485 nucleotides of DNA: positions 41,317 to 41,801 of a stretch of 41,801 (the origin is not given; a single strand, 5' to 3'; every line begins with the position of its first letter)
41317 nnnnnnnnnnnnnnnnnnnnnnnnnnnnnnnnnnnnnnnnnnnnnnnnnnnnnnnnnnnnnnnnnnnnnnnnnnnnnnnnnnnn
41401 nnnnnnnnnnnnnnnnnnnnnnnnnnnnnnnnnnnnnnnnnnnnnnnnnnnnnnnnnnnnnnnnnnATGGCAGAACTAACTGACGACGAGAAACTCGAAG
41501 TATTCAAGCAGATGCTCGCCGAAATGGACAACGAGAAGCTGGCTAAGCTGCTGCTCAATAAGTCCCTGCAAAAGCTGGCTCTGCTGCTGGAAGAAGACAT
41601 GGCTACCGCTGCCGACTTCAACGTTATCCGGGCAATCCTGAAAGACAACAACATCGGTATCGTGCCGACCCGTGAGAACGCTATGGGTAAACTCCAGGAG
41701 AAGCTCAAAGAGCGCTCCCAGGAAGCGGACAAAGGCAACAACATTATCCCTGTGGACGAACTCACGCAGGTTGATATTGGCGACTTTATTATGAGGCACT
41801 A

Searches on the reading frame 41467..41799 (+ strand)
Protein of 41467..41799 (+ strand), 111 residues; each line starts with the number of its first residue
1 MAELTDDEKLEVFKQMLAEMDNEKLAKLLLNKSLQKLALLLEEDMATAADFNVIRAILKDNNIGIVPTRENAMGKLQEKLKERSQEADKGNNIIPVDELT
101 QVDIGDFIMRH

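Call 92: search_protein_families(library=phrogs, proteins=[window:41467-41799:+], max_evalue=0.001)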
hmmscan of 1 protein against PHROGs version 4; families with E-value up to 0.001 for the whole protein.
seq(111 aa): 2 families
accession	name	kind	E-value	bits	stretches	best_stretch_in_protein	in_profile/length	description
phrog_9441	-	head and packaging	3.6e-56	189.5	1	2-111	10-119/119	terminase small subunit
phrog_891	-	head and packaging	6.4e-10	40.3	1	14-89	18-83/106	terminase small subunit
